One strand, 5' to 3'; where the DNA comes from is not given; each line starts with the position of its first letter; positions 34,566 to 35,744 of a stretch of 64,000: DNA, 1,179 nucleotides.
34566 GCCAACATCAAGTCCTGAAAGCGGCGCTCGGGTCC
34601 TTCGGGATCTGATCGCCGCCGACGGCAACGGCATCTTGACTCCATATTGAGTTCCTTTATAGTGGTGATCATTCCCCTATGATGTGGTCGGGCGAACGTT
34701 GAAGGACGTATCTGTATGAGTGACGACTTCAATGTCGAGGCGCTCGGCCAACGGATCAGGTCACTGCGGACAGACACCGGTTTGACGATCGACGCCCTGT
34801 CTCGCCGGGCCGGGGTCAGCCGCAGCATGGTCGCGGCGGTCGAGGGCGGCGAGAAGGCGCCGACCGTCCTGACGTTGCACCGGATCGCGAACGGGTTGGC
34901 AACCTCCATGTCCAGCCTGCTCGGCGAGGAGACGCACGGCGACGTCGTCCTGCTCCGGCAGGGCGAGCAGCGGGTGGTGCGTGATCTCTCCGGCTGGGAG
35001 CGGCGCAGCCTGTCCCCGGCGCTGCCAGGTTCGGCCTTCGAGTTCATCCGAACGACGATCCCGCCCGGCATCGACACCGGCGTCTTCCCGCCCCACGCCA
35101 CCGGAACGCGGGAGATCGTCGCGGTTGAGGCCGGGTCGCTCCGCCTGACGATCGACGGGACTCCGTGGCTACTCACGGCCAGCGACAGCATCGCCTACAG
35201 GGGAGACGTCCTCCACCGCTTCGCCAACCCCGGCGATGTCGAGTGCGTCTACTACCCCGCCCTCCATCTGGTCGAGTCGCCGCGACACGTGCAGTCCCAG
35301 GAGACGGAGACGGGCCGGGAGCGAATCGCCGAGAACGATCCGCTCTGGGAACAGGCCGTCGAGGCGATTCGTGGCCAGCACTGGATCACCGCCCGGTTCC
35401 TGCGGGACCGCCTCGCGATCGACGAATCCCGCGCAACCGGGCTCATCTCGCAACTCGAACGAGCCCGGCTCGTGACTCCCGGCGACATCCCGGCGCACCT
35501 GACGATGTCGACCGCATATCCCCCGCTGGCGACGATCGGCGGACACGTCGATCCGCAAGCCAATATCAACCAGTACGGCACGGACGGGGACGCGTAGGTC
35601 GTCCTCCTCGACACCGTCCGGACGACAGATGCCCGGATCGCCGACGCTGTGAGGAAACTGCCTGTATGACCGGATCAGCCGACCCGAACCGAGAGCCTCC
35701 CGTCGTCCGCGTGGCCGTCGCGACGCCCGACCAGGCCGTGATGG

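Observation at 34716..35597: XRE-HTH + cupin regulator fused to an FtsK-gamma-like winged helix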

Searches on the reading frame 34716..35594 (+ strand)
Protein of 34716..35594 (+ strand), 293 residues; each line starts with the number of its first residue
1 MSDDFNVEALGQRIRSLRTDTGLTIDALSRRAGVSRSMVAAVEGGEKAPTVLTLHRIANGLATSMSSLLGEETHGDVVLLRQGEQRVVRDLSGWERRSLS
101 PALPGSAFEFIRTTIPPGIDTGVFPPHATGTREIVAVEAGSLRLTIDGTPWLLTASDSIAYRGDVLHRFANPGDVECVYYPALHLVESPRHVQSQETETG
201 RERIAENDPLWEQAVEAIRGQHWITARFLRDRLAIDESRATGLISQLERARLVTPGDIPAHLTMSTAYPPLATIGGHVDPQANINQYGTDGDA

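Call 3: search_protein_families(library=pfam, proteins=[window:34716-35594:+], max_evalue=10)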
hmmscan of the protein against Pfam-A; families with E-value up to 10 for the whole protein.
window:34716-35594:+ (293 aa): 9 families
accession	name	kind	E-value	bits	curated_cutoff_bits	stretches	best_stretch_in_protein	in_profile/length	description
PF13560.12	HTH_31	-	1.2e-10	41.9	27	1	9-64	1-57/64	Helix-turn-helix domain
PF07883.17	Cupin_2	-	5.4e-09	36.1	27.2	1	113-179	3-66/70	Cupin domain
PF01381.28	HTH_3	-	3.4e-08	33.8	23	1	14-66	1-53/55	Helix-turn-helix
PF12844.13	HTH_19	-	1.7e-05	25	30.2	1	11-60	1-50/64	Helix-turn-helix domain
PF02311.25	AraC_binding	-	2.7e-05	24.4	21.1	1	123-180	15-72/135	AraC-like ligand binding domain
PF09397.16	FtsK_gamma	-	0.00054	20.1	30.6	1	206-255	2-51/63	Ftsk gamma domain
PF12802.13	MarR_2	-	0.0036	17.9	27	1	222-256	20-53/61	MarR family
PF13443.12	HTH_26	-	0.0067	17.1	22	1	13-68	1-57/63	Cro/C1-type HTH DNA-binding domain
PF01047.28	MarR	-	0.17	12.2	24.6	0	224-253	18-47/59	MarR family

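Call 4: search_protein_families(library=ncbifam, proteins=[window:34716-35594:+], max_evalue=10)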
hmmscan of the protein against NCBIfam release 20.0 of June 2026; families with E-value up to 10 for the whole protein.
window:34716-35594:+ (293 aa): 16 families
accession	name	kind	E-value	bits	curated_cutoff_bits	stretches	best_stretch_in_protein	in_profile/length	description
NF006015.0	PRK08154.1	subfamily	1.6e-12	47.2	204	1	7-82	28-105/314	anaerobic benzoate catabolism transcriptional regulator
NF007408.0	PRK09943.1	equivalog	1.3e-11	44.4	211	1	7-177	6-174/185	HTH-type transcriptional regulator PuuR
TIGR03070.1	couple_hipB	subfamily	1.8e-09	37.4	71.65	1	9-59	2-52/58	type II toxin-antitoxin system Y4mF family antitoxin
NF041951.1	phage_RstR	subfamily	1.3e-08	35.1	80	1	10-77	3-70/108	RstR family transcriptional repressor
NF007257.0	PRK09706.1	subfamily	8.1e-06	25.7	101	1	8-70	4-67/135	transcriptional repressor DicA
NF010465.0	PRK13890.1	equivalog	0.0004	20.5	96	1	17-71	13-67/121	conjugal transfer protein TrbA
NF047948.1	male_kill_WMK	equivalog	0.0004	19.9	300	1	10-72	6-68/300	WO male-killing family protein Wmk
NF050110.1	TransRegBldD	equivalog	0.00044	20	250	1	2-91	2-89/162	transcriptional regulator BldD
NF041677.1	trans_regClgR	equivalog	0.0005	20.1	170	1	8-72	7-71/113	transcriptional regulator ClgR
NF046032.1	TransRegSlrRBacil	equivalog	0.00065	19.8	250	1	10-73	2-66/149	HTH-type transcriptional regulator SlrR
TIGR02612.1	mob_myst_A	hypoth_equivalog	0.0021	17.9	122.6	1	14-61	30-79/150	mobile mystery protein A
NF007271.0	PRK09726.1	equivalog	0.0047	16.9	79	1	9-66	12-69/88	type II toxin-antitoxin system antitoxin HipB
TIGR00270.2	TIGR00270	equivalog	0.0072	16.1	110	1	7-61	73-127/159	multiprotein bridging factor aMBF1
NF007481.0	PRK10072.1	equivalog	0.014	15.8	110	1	14-52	38-76/96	HTH-type transcriptional regulator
NF038139.1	Reg_Aceta_RamB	equivalog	0.015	14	700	1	10-61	3-54/465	acetate metabolism transcriptional regulator RamB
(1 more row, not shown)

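Call 5: find_homologous_proteins(query=window:34716-35594:+)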
Query window:34716-35594:+ (293 aa): 25 proteins with E <= 0.001 among 4518 candidates.
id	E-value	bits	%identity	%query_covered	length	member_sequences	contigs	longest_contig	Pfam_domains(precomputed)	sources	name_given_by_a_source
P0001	1.6e-185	633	98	100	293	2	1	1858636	PF12844.14,PF07883.18,PF01381.29,PF02311.26,PF13560.13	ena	-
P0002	1.7e-147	508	88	90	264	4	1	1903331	PF12844.14,PF07883.18,PF01381.29,PF02311.26,PF13560.13,PF09397.17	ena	-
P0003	2.2e-145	501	85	92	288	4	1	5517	PF12844.14,PF07883.18,PF01381.29,PF02311.26,PF13560.13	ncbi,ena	-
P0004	1.2e-132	460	80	90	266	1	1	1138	PF12844.14,PF07883.18,PF01381.29,PF02311.26,PF13560.13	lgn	-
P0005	5.3e-130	451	78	90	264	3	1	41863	PF12852.14,PF12844.14,PF07883.18,PF01381.29,PF02311.26,PF13560.13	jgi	-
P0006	1.6e-123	430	75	90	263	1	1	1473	PF12844.14,PF07883.18,PF01381.29,PF13560.13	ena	-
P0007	1.6e-115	403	70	89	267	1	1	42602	PF12844.14,PF07883.18,PF01381.29,PF02311.26,PF13560.13,PF09397.17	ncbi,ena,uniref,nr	ncbi:MAG: hypothetical protein AVDCRST_MAG33-437 [uncultured Thermomicrobiales bacterium]|uniref:HTH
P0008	3.5e-114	399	68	90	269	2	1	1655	PF12844.14,PF07883.18,PF01381.29,PF02311.26,PF13560.13,PF09397.17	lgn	-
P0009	3.8e-112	392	68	89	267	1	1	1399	PF12844.14,PF07883.18,PF01381.29,PF02311.26,PF13560.13,PF09397.17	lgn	-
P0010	8.8e-109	381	66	89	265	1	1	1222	PF07883.18,PF01381.29,PF13560.13,PF09397.17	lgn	-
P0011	1.6e-102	361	63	89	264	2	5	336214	PF12844.14,PF07883.18,PF01381.29,PF02311.26,PF13560.13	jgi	jgi:transcriptional regulator with XRE-family HTH domain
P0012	2.0e-65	239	64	61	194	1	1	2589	PF07883.18,PF01381.29,PF13560.13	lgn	-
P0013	1.7e-63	233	61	61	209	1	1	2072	PF07883.18,PF01381.29,PF13560.13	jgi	jgi:XRE family transcriptional regulator, regulator of sulfur utilization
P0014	3.2e-61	225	64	59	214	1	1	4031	PF07883.18,PF01381.29,PF13560.13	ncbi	-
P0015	3.4e-61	225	59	65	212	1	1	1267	PF07883.18,PF01381.29,PF13560.13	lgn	-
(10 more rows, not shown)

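Call 18: find_encoding_contigs(protein=P0007, flank=6000, max_places=2)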
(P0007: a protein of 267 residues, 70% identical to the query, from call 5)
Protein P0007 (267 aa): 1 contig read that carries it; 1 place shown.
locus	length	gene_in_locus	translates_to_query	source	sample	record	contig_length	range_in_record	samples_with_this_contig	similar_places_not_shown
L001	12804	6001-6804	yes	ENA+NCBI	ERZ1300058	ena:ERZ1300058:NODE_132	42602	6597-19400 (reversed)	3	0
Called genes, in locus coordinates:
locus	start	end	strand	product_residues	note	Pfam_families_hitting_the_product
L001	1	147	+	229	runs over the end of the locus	PF06283:ThuA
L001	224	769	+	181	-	PF00190:Cupin_1 (weak), PF07883:Cupin_2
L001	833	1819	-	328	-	PF00296:Bac_luciferase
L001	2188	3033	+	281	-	PF03009:GDPD, PF13653:GDPD_2 (faint)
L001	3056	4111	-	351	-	PF01408:GFO_IDH_MocA, PF22725:GFO_IDH_MocA_C3, PF02894:GFO_IDH_MocA_C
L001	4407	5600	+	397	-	PF01979:Amidohydro_1, PF07969:Amidohydro_3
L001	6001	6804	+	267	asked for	PF13560:HTH_31, PF01381:HTH_3, PF12844:HTH_19 (weak), PF02311:AraC_binding (weak), PF07883:Cupin_2, PF09397:FtsK_gamma (weak)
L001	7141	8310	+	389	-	PF00282:Pyridoxal_deC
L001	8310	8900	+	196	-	PF00583:Acetyltransf_1, PF13673:Acetyltransf_10, PF13508:Acetyltransf_7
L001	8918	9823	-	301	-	-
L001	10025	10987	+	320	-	PF00296:Bac_luciferase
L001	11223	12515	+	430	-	PF04228:Zn_peptidase (weak)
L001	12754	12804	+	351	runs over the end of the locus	-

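Call 19: find_encoding_contigs(protein=P0011, flank=6000, max_places=2)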
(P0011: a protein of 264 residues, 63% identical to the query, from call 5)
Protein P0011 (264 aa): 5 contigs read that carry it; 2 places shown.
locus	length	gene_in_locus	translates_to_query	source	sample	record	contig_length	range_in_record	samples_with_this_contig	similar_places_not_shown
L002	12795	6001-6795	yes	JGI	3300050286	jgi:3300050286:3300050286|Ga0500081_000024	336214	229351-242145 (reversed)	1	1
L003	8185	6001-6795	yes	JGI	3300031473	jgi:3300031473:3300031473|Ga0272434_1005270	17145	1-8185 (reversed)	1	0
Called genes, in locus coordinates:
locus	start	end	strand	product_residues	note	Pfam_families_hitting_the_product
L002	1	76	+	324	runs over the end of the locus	PF00248:Aldo_ket_red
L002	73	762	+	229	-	PF06283:ThuA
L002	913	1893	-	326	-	PF00296:Bac_luciferase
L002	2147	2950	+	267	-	PF03009:GDPD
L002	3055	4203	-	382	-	PF01408:GFO_IDH_MocA, PF22725:GFO_IDH_MocA_C3, PF02894:GFO_IDH_MocA_C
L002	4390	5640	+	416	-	PF01979:Amidohydro_1, PF07969:Amidohydro_3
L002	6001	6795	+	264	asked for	PF13560:HTH_31, PF01381:HTH_3, PF12844:HTH_19 (faint), PF07883:Cupin_2, PF02311:AraC_binding (weak)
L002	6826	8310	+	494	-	PF00282:Pyridoxal_deC, PF00266:Aminotran_5 (weak)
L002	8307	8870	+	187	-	PF00583:Acetyltransf_1, PF13673:Acetyltransf_10, PF13508:Acetyltransf_7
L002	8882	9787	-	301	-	-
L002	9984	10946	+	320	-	PF00296:Bac_luciferase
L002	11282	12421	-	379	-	PF01636:APH, PF02958:EcKL, PF07914:DUF1679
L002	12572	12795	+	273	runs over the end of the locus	PF00142:Fer4_NifH, PF01656:CbiA, PF02374:ArsA_ATPase (weak), PF06564:CBP_BcsQ, PF09140:MipZ, PF10609:ParA (faint), PF13614:AAA_31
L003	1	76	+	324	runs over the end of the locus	PF00248:Aldo_ket_red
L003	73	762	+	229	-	PF06283:ThuA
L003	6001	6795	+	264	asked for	PF13560:HTH_31, PF01381:HTH_3, PF12844:HTH_19 (faint), PF07883:Cupin_2, PF02311:AraC_binding (weak)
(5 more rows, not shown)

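Call 20: find_encoding_contigs(protein=P0005, flank=6000, max_places=2)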
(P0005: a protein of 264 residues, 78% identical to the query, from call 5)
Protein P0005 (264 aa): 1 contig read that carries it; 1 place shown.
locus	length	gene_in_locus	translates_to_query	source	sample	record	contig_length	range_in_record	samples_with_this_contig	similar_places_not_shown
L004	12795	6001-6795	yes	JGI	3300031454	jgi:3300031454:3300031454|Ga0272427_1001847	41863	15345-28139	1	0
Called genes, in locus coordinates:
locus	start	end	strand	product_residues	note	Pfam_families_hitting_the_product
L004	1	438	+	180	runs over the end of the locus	PF07883:Cupin_2 (weak)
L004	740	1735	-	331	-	PF00296:Bac_luciferase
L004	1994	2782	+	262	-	PF03009:GDPD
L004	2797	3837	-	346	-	PF01408:GFO_IDH_MocA, PF22725:GFO_IDH_MocA_C3, PF02894:GFO_IDH_MocA_C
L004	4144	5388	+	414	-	PF01979:Amidohydro_1, PF07969:Amidohydro_3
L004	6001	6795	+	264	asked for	PF13560:HTH_31, PF01381:HTH_3, PF12844:HTH_19 (weak), PF12852:Cupin_6 (faint), PF02311:AraC_binding (weak), PF07883:Cupin_2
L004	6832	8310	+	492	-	PF00282:Pyridoxal_deC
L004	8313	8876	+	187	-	PF13673:Acetyltransf_10, PF00583:Acetyltransf_1, PF13508:Acetyltransf_7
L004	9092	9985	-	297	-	-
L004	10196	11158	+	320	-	PF00296:Bac_luciferase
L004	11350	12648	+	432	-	PF04228:Zn_peptidase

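Call 21: predict_structure(alignment_id=A1)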
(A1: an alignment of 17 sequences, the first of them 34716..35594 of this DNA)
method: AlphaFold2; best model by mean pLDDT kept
length: 293 residues; sequences in the alignment: 17
mean_pLDDT: 71.4   pTM: 0.60
mean pLDDT of the five models: 71.4, 70.5, 70.4, 68.6, 62.5
residues with pLDDT >= 90: 53; 70-90: 139; 50-70: 38; < 50: 63
segments of 3 or more residues with pLDDT < 50: 1-3, 187-204, 254-293
pLDDT, mean of each block of 10 residues (from residue 1): 68 91 78 79 86 84 81 77 82 86 78 92 76 93 88 95 85 95 64 32 56 64 60 74 66 48 35 34 35 34
secondary structure, 60 per line:
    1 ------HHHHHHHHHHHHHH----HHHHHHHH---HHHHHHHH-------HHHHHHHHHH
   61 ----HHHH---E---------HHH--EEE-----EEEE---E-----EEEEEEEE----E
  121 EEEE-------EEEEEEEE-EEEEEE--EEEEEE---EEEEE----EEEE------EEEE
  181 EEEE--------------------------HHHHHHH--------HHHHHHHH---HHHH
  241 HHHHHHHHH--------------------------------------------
elements in order: H7-20 H25-32 H36-43 H51-60 H65-68 E87-89 E95-98 E108-115 E120-124 E132-139 E141-146 E149-154 E158-162 E167-170 E177-184 H211-217 H226-233 H237-249

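Call 32: find_related_loci(query=A1, collection=genome_contigs, flank=6000)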
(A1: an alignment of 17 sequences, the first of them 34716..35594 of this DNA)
Query A1 (293 aa) in genome_contigs; peptide patterns used: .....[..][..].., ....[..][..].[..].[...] (x = any residue, [..] = any of these).
150 stretches matched a pattern; 93 encode a relative of the query (tblastn E <= 1e-3); the best 80 are kept; 80 distinct loci.
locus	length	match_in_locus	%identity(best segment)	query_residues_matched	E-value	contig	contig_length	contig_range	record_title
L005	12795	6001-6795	70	1-262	3e-120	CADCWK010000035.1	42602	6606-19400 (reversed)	MAG: uncultured Thermomicrobiales bacterium isolate AVDCRST_MAG33 genome assembly, contig: NODE132, whole genome shotgun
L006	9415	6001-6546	61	3-184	1e-68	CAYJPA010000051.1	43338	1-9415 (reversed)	MAG TPA_asm: uncultured Sphaerobacteraceae bacterium isolate ERP124720_co1_207 genome assembly, contig: NODE_1223_length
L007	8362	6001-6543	61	5-185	7e-68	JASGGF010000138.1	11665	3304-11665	MAG: Thermomicrobiales bacterium isolate 5H213 JMF-2111-06-0005.hyb.bin.213_137, whole genome shotgun sequence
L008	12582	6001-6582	59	10-200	5e-67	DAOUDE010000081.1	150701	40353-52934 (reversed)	MAG TPA_asm: Thermomicrobiales bacterium isolate M11_10 k145_2992973, whole genome shotgun sequence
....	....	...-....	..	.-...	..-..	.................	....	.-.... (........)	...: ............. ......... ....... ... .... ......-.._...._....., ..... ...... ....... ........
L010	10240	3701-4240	59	4-183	6e-64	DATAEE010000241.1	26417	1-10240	MAG TPA_asm: Vicinamibacterales bacterium isolate SMAG_U6769 k141_982125, whole genome shotgun sequence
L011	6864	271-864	56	1-200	4e-64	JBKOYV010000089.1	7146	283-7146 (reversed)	MAG: Gemmatimonadota bacterium isolate GB_HAYS_MAG_00051 GB_HAYS_000001250132, whole genome shotgun sequence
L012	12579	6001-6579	58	1-193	1e-63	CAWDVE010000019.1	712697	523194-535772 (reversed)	MAG: uncultured Candidatus Rokubacteria bacterium isolate MFD05674.bin.2.168 genome assembly, contig: contig_39456, whol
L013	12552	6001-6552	58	6-189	2e-63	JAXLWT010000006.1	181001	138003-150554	MAG: Thermomicrobiales bacterium isolate STL-CHL30 C1.275.fa-6, whole genome shotgun sequence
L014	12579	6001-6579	58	1-193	1e-63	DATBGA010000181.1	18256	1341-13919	MAG TPA_asm: Candidatus Methylomirabilota bacterium isolate SMAG_U3825 k141_4564426, whole genome shotgun sequence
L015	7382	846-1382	57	5-183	4e-63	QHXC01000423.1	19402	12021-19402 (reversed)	MAG: Acidobacteria bacterium isolate gp5 AA64 14_0929_02_30cm_scaffold_1759_curated, whole genome shotgun sequence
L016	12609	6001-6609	54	4-205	2e-63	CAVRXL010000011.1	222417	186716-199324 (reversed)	MAG: uncultured Acidobacteriota bacterium isolate MFD06229.bin.1.246 genome assembly, contig: contig_70310, whole genome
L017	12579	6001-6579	57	1-193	2e-63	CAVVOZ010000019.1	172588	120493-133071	MAG: uncultured Candidatus Rokubacteria bacterium isolate MFD02242.bin.2.101 genome assembly, contig: contig_24999, whol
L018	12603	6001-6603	53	1-201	5e-63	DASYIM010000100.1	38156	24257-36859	MAG TPA_asm: Gemmatimonadaceae bacterium isolate SMAG_U4267 k141_2560466, whole genome shotgun sequence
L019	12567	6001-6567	54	1-189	3e-62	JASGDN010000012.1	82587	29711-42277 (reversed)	MAG: Thermomicrobiales bacterium isolate 4M006 JMF-2106-05-0004.bin.6_11, whole genome shotgun sequence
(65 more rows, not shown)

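Call 47: find_encoding_contigs(protein=P0002, flank=6000, max_places=1)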
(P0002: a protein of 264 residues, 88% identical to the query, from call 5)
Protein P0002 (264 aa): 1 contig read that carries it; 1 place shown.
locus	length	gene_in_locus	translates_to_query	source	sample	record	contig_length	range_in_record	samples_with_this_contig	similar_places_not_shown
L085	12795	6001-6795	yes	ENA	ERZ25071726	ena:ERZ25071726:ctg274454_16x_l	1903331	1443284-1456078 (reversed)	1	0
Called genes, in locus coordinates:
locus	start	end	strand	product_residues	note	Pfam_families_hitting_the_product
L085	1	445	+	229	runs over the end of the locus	PF06283:ThuA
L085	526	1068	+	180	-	PF07883:Cupin_2 (faint)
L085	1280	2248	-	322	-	PF00296:Bac_luciferase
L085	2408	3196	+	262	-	PF03009:GDPD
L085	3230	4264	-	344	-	PF01408:GFO_IDH_MocA, PF22725:GFO_IDH_MocA_C3, PF02894:GFO_IDH_MocA_C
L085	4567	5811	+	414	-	PF01979:Amidohydro_1, PF07969:Amidohydro_3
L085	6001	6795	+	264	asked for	PF13560:HTH_31, PF01381:HTH_3, PF12844:HTH_19 (weak), PF07883:Cupin_2, PF02311:AraC_binding (weak), PF09397:FtsK_gamma (weak)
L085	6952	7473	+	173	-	PF13673:Acetyltransf_10, PF00583:Acetyltransf_1, PF13508:Acetyltransf_7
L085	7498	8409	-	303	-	-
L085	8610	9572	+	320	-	PF00296:Bac_luciferase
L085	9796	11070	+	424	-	PF04228:Zn_peptidase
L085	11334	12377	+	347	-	-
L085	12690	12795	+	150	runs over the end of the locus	PF09828:ChrB_C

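Call 48: find_encoding_contigs(protein=P0003, flank=6000, max_places=1)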
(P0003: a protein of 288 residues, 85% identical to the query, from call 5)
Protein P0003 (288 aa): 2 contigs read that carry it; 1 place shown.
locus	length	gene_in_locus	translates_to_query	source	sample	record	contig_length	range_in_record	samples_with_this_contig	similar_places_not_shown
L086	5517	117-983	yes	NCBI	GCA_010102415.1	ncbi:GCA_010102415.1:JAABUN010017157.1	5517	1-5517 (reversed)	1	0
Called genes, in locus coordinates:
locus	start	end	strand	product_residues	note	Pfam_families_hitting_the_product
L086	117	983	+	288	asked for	PF13560:HTH_31, PF01381:HTH_3, PF12844:HTH_19 (weak), PF02311:AraC_binding (weak), PF07883:Cupin_2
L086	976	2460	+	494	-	PF00282:Pyridoxal_deC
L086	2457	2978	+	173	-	PF13673:Acetyltransf_10 (weak), PF00583:Acetyltransf_1, PF13508:Acetyltransf_7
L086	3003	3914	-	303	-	-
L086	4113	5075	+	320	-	PF00296:Bac_luciferase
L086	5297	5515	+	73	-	?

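Call 49: find_encoding_contigs(protein=P0001, flank=6000, max_places=1)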
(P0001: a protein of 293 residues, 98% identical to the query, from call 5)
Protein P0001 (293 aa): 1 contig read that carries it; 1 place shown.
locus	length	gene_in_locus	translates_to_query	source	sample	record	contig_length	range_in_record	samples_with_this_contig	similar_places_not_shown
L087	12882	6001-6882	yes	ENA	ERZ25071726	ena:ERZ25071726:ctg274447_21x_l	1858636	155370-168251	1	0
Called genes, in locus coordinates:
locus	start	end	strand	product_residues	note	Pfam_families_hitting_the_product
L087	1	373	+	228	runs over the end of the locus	PF06283:ThuA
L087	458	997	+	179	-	PF07883:Cupin_2 (faint)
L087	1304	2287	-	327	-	PF00296:Bac_luciferase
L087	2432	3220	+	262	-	PF03009:GDPD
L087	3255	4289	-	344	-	PF01408:GFO_IDH_MocA, PF22725:GFO_IDH_MocA_C3, PF02894:GFO_IDH_MocA_C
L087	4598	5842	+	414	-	PF01979:Amidohydro_1, PF07969:Amidohydro_3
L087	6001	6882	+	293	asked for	PF13560:HTH_31, PF01381:HTH_3, PF12844:HTH_19 (weak), PF02311:AraC_binding (faint), PF07883:Cupin_2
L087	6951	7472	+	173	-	PF13673:Acetyltransf_10, PF00583:Acetyltransf_1, PF13508:Acetyltransf_7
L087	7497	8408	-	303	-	-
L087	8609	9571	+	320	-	PF00296:Bac_luciferase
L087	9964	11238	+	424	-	PF04228:Zn_peptidase (weak)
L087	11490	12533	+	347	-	-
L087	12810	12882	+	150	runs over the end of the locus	PF09828:ChrB_C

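Call 57: search_protein_families(library=ncbifam, proteins=[L004:6832-8307:+], max_evalue=1e-10)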
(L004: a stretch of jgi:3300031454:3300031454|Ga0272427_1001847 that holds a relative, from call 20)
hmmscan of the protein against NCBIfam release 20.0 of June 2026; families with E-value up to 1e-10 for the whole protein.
L004:6832-8307:+ (492 aa): 5 families
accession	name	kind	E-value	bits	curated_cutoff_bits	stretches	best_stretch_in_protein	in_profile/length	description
NF052646.1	DABADecarRhbB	equivalog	3.6e-58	197.3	900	1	11-485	29-485/491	L-2,4-diaminobutyrate decarboxylase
TIGR03799.1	NOD_PanD_pyr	equivalog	1.6e-42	145.7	606.1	1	136-422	158-444/522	pyridoxal-dependent aspartate 1-decarboxylase PanP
TIGR03812.1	tyr_de_CO2_Arch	equivalog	5.5e-24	84.7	299.4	1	117-419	58-330/375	tyrosine decarboxylase MfnA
NF002748.0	PRK02769.1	equivalog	1.2e-12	47.3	305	1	119-318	66-247/382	histidine decarboxylase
TIGR03811.1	tyr_de_CO2_Ent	equivalog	2.5e-12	46.1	905.3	0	189-279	231-326/608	tyrosine decarboxylase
